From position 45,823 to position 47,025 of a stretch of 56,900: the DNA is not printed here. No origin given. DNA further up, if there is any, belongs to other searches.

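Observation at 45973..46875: HEPN-motif protein translationally coupled between cas5d and cas3'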

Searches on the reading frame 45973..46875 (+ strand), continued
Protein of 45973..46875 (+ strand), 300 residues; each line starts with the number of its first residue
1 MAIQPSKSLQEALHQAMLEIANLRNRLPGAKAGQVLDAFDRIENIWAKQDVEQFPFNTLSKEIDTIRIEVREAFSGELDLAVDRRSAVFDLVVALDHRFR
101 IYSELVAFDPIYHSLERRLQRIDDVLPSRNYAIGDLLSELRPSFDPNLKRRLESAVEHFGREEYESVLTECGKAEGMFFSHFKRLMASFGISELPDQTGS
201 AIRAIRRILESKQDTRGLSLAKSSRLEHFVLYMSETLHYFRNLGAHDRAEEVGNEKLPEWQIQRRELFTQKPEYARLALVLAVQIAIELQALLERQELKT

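Call 32: search_protein_families(library=padloc, proteins=[L007:6206-8176:+, L007:8173-8970:+, L007:8967-10004:+, L007:1249-1905:+, L007:5836-6105:+, L008:6404-8317:+, L008:8324-9070:+, L008:9067-10047:+, L009:1662-3596:+], max_evalue=0.01)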
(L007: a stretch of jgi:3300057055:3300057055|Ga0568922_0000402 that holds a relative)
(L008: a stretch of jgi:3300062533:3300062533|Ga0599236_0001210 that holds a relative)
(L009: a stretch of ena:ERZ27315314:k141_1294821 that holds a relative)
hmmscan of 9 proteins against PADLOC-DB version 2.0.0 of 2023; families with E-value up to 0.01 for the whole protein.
L007:6206-8176:+ (656 aa): 4 families
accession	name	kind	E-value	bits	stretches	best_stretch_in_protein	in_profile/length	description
PDLC01293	Cas10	-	1.3e-06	25.6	1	11-110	3-88/577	CAS-III; effector_LS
PDLC00916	Cas10a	-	0.00037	17.5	1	11-120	3-112/650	"CRISPR-associated protein Cas10/Csm1, subtype III-A/MTUBE"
PDLC01739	Cas10a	-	0.00069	16.2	1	8-112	6-96/731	-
PDLC01444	Cas10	-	0.0017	15.3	0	4-138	2-75/605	CAS-III; effector_LS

L007:8173-8970:+ (265 aa): 45 families (the best 25 are shown)
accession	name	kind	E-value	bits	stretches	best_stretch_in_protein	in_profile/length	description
PDLC01296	Csm3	-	3.6e-31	106.7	1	26-223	7-184/192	"CAS-III-A,CAS-III-D; effector_G7"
PDLC01442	Csm3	-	3.4e-30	103.5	1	19-233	4-188/208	"CAS-III-A,CAS-III-D; effector_G7"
PDLC01016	Csm3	-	9.1e-21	73.1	1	56-223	28-188/189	Csm3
PDLC01017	Csm3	-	2e-20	71.6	1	19-233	5-223/257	Csm3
PDLC02150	Cas7_IIIf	-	3e-17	61.1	1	22-199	4-184/237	-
PDLC01015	Csm3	-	1.9e-14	53.2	1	54-221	23-178/178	Csm3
PDLC01407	Csm3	-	2e-13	48.5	2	172-260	375-464/519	"CAS-III-A,CAS-III-D; effector_G7"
PDLC02117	Cas7_IIIg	-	4.8e-11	40.8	1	58-231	25-176/178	-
PDLC01339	Csm3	-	7e-11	41.4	1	57-221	17-163/163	"CAS-III-A,CAS-III-D; effector_G7"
PDLC01013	Csm3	-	1.6e-10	38.6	2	56-79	88-111/650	Csm3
PDLC01724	typeIV_Cas7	-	1.7e-10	39.1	1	169-241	217-289/329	Csf2_0_IV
PDLC01297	Csm3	-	1.7e-10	39.1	1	45-233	26-193/198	"CAS-III-A,CAS-III-D; effector_G7"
PDLC00989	Cmr6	-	3.2e-10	38.2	1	9-146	62-169/264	Cmr6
PDLC01452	Cmr6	-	5e-10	37.9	1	10-148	50-147/228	"CAS-III-B,CAS-III-C; effector_G7"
PDLC01613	Csm3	-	7.8e-10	37.9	1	30-223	3-176/177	"CAS-III-A,CAS-III-D; effector_G7"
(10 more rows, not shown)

L007:8967-10004:+ (345 aa): 19 families
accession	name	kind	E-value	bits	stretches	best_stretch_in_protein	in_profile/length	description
PDLC01313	Cas5_IIId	-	1e-10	40.1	2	105-342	133-332/338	CAS-III-D; effector_G5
PDLC01420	Cas5_IIId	-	1e-08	33.2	1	105-341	135-333/343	CAS-III-D; effector_G5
PDLC01024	Cas5_IIId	-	3.7e-08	31.1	2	22-53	17-48/402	"CRISPR-associated RAMP protein, Csx10 family"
PDLC01442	Csm3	-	1.2e-06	26.5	1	34-193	44-188/208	"CAS-III-A,CAS-III-D; effector_G7"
PDLC01296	Csm3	-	4.8e-06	24.7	1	34-186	37-189/192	"CAS-III-A,CAS-III-D; effector_G7"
PDLC02090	Cas5_IIId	-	8.7e-06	23.2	0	33-54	28-49/499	-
PDLC01650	Cas6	-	1.4e-05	24.1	0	266-336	55-102/102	"CAS-I,CAS-II,CAS-III,CAS-IV,CAS-V,CAS-VI; crRNAmaturation"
PDLC01613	Csm3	-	2.1e-05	23.5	1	15-183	3-176/177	"CAS-III-A,CAS-III-D; effector_G7"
PDLC01466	Cas6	-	4e-05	21.4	0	162-186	196-220/223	"CAS-I,CAS-II,CAS-III,CAS-IV,CAS-V,CAS-VI; crRNAmaturation"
PDLC01477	Cas6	-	6.9e-05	20.5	0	138-341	92-295/296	"CAS-I,CAS-II,CAS-III,CAS-IV,CAS-V,CAS-VI; crRNAmaturation"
PDLC01116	Cas5_IIId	-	6.9e-05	20.4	0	115-203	143-223/308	Csx10gr5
PDLC00956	Cas6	-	0.00016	20.3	1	204-338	66-199/200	CRISPR-associated endoribonuclease Cas6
PDLC00979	Cmr3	-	0.00017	19.1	1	16-89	12-76/287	Cmr3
PDLC01478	Cmr3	-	0.00019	19.2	1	16-137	10-123/258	"CAS-III-B,CAS-III-C; effector_G5"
PDLC01494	Csm4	-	0.00022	18.8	1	112-191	120-198/297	"CAS-III-A,CAS-III-D; effector_G5"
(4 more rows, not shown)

L007:1249-1905:+ (218 aa): 0 families

L007:5836-6105:+ (89 aa): 0 families

L008:6404-8317:+ (637 aa): 2 families
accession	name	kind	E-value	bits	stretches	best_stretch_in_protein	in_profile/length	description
PDLC01293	Cas10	-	3e-06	24.4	1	13-207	3-203/577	CAS-III; effector_LS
PDLC01739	Cas10a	-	0.0037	13.8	1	12-100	8-88/731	-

L008:8324-9070:+ (248 aa): 51 families (the best 25 are shown)
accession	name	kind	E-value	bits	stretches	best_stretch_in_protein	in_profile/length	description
PDLC01442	Csm3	-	2.9e-36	123.3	1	5-235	3-195/208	"CAS-III-A,CAS-III-D; effector_G7"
PDLC01296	Csm3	-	7.5e-35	118.7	1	10-209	4-184/192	"CAS-III-A,CAS-III-D; effector_G7"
PDLC01017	Csm3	-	6.2e-25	86.4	1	7-219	6-223/257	Csm3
PDLC01016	Csm3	-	2.9e-24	84.5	1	18-209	5-188/189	Csm3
PDLC02150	Cas7_IIIf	-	3.5e-21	73.9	1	7-184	2-183/237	-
PDLC01015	Csm3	-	1.4e-19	69.8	1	40-207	22-178/178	Csm3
PDLC01407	Csm3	-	4.2e-15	54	2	159-246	376-465/519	"CAS-III-A,CAS-III-D; effector_G7"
PDLC02111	Cas7_IIId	-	1.9e-14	51.4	2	6-65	216-274/417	-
PDLC02117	Cas7_IIIg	-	8.8e-14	49.7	1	45-217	25-176/178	-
PDLC01339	Csm3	-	6.1e-13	48.1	1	27-207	10-163/163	"CAS-III-A,CAS-III-D; effector_G7"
PDLC01297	Csm3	-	1.7e-12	45.7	1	10-219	3-193/198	"CAS-III-A,CAS-III-D; effector_G7"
PDLC01441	Cmr4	-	6.7e-12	43.7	1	20-132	9-82/245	"CAS-III-B,CAS-III-C; effector_G7"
PDLC01724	typeIV_Cas7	-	1.1e-11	43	2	146-231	206-293/329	Csf2_0_IV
PDLC01613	Csm3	-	1.9e-11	43.2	1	17-209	3-176/177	"CAS-III-A,CAS-III-D; effector_G7"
PDLC02112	Cas7_IIId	-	3.5e-11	40.4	1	5-221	5-182/434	-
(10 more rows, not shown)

L008:9067-10047:+ (326 aa): 21 families
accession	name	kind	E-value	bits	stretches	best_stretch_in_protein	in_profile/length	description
PDLC01478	Cmr3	-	3.6e-08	31.4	1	14-188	10-178/258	"CAS-III-B,CAS-III-C; effector_G5"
PDLC01016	Csm3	-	2.1e-06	26.3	1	33-180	31-189/189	Csm3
PDLC01015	Csm3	-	2.2e-06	27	1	33-177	28-178/178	Csm3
PDLC00979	Cmr3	-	3.2e-06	24.8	1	14-209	12-220/287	Cmr3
PDLC01313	Cas5_IIId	-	1.1e-05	23.5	0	103-191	135-209/338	CAS-III-D; effector_G5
PDLC01613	Csm3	-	2.3e-05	23.4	1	14-180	4-177/177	"CAS-III-A,CAS-III-D; effector_G7"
PDLC01442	Csm3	-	2.3e-05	22.4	1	72-183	81-182/208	"CAS-III-A,CAS-III-D; effector_G7"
PDLC01296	Csm3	-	3.5e-05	21.9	1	103-152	107-155/192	"CAS-III-A,CAS-III-D; effector_G7"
PDLC01024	Cas5_IIId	-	0.00011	19.6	0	102-198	157-258/402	"CRISPR-associated RAMP protein, Csx10 family"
PDLC02100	Cas6a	-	0.00012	20.1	0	292-321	220-249/252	-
PDLC01466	Cas6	-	0.00016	19.4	0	298-322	198-222/223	"CAS-I,CAS-II,CAS-III,CAS-IV,CAS-V,CAS-VI; crRNAmaturation"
PDLC02111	Cas7_IIId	-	0.00017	18.6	1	32-182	43-176/417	-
PDLC01494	Csm4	-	0.00018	19.1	1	108-184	120-195/297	"CAS-III-A,CAS-III-D; effector_G5"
PDLC01116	Cas5_IIId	-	0.00019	19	1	111-188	143-212/308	Csx10gr5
PDLC01420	Cas5_IIId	-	0.00025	18.8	0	103-181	137-208/343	CAS-III-D; effector_G5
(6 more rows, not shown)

L009:1662-3596:+ (644 aa): 0 families

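Call 53: find_encoding_contigs(protein=P0043, flank=10000, max_places=1)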
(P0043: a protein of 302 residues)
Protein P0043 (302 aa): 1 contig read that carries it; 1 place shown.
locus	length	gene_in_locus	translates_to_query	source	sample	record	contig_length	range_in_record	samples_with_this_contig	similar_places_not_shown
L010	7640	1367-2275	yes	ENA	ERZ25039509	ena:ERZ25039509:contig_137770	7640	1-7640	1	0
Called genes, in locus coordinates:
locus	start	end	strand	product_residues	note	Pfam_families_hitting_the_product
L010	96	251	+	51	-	-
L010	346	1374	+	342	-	PF03787:RAMPs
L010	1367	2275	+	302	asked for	-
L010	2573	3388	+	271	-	-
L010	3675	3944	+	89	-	-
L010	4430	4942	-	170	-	-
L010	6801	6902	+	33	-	-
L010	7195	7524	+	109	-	-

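Call 54: find_encoding_contigs(protein=P0035, flank=10000, max_places=1)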
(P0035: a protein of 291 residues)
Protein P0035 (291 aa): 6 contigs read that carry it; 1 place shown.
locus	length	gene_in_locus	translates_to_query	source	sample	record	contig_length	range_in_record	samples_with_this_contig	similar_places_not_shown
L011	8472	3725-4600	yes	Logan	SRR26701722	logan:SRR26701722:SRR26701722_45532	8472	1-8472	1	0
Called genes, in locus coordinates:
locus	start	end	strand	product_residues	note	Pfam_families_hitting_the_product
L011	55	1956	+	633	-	-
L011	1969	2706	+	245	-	PF03787:RAMPs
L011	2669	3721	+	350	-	-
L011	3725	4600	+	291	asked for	-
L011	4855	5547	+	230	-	PF01128:IspD, PF12804:NTP_transf_3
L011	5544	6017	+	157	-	PF02542:YgbB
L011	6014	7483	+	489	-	PF00749:tRNA-synt_1c, PF19269:Anticodon_2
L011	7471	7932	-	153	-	PF01161:PBP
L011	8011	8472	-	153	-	?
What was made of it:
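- The L011 module stands without a cas6 on an 8.5-kb contig (call 54).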

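Call 55: find_encoding_contigs(protein=P0028, flank=10000, max_places=1)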
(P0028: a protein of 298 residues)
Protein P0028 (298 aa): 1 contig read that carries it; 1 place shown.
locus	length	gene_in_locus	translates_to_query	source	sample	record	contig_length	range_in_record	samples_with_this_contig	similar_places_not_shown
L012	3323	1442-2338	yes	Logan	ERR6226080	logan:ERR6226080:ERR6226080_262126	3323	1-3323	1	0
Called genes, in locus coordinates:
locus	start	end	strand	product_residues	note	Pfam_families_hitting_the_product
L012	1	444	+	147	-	?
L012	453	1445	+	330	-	PF26241:Cas_Csc1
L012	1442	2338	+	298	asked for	-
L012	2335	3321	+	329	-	?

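Call 67: list_cluster_members(proteins=[P0035, P0038, P0039, P0041, P0045, P0046, P0047, P0048, P0050, P0056])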
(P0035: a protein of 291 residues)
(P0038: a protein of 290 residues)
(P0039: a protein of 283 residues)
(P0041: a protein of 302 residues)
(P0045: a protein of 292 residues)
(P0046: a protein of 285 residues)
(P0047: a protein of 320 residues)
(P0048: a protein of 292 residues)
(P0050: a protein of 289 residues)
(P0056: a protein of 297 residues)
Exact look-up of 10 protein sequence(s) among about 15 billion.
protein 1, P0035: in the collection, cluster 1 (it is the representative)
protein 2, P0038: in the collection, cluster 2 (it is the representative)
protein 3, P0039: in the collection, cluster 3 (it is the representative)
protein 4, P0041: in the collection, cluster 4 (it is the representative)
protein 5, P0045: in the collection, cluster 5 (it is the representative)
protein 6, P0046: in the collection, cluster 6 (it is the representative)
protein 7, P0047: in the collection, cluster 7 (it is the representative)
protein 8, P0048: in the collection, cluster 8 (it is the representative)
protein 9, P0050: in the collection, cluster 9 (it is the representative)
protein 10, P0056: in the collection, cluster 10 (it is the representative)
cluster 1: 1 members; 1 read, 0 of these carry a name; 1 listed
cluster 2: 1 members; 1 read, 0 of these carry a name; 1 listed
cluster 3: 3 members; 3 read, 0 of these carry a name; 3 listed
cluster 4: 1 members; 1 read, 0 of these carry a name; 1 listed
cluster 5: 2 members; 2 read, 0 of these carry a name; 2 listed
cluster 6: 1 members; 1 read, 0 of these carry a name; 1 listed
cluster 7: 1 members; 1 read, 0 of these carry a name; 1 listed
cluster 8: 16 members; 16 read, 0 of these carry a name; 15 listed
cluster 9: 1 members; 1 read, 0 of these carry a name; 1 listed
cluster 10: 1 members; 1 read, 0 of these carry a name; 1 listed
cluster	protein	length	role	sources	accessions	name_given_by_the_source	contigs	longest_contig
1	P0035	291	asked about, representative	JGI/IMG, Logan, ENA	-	-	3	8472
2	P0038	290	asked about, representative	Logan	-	-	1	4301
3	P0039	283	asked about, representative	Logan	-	-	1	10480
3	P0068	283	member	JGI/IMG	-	-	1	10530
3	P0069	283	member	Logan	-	-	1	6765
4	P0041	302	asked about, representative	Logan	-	-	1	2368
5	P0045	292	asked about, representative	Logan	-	-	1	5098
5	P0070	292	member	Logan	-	-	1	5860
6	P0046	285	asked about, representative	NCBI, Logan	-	-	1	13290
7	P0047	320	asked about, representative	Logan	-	-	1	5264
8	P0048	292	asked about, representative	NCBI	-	-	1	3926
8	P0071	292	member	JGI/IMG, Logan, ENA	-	-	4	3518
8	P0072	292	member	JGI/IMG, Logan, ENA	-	-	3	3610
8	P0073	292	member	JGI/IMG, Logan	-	-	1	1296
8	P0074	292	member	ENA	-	-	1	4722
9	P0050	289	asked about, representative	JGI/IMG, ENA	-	-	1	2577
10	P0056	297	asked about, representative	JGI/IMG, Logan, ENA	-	-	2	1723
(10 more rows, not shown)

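Call 68: find_encoding_contigs(protein=P0046, flank=10000, max_places=2)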
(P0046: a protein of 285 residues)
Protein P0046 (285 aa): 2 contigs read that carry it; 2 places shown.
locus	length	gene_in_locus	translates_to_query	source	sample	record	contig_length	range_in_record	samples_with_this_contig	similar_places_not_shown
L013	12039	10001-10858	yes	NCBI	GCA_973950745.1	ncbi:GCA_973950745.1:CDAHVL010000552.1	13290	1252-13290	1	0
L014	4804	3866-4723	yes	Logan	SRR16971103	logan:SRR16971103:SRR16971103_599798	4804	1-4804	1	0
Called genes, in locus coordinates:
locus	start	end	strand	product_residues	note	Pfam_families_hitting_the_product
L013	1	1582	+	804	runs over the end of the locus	PF00270:DEAD, PF00271:Helicase_C (weak), PF22590:Cas3-like_C_2, PF18019:Cas3_HD (weak)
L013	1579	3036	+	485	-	-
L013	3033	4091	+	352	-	PF01905:DevR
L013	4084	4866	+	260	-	-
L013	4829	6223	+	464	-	PF01867:Cas_Cas1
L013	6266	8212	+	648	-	-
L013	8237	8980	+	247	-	PF03787:RAMPs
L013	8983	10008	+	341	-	PF03787:RAMPs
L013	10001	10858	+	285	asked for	-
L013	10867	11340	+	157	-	PF09827:CRISPR_Cas2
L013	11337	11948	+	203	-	PF01930:Cas_Cas4, PF12705:PDDEXK_1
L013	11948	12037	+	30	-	?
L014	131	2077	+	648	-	-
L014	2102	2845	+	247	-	PF03787:RAMPs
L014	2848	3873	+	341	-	PF03787:RAMPs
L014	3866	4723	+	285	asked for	-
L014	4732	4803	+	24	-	?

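Call 69: search_protein_families(library=padloc, alignment_id=A2, max_evalue=10)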
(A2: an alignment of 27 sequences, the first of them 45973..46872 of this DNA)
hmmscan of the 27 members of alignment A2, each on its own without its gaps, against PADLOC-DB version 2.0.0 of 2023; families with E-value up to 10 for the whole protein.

A. member 1, window:45973-46872:+ (300 aa): 0 families

B. families by the number of members that match (of 27 scanned): 9 families
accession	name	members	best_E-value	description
PDLC00542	JetB2|JetB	1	0.0036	DUF2398 domain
PDLC00518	JetC1|JetC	1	0.0036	DUF3584 domain; MukB-like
PDLC01668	Cas12e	1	0.0039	CAS-V-E; effector__SPE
PDLC01670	Cas12e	1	0.0039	Cas12e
PDLC02752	PbeC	1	0.026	PbeC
PDLC02186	SIR2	1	0.029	-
PDLC00416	ThsA1|ThsA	1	0.035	STALD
PDLC03859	LmuB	1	0.065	-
PDLC02046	Cas7d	1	0.08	-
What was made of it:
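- On Cas11 small subunit: No PADLOC Cas11 hits (call 69).
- No member hits any PADLOC Cas11, Csm2 or Cmr5 profile (call 69).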

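Call 80: find_related_loci(query=A1, collection=metagenome_contigs, flank=8000)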
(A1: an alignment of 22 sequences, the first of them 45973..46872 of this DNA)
Query A1 (300 aa) in metagenome_contigs; peptide patterns used: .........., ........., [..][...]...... (x = any residue, [..] = any of these).
384 stretches matched a pattern; 5 encode a relative of the query (tblastn E <= 1e-3); 5 distinct loci.
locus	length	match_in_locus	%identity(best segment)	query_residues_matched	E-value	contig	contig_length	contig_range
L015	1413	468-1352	67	6-300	1e-144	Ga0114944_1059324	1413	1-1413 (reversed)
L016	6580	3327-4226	66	1-300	2e-131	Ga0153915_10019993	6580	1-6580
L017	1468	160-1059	63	1-300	6e-136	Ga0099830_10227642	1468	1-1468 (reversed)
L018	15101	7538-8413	59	5-296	8e-116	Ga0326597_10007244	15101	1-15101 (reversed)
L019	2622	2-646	63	80-294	9e-91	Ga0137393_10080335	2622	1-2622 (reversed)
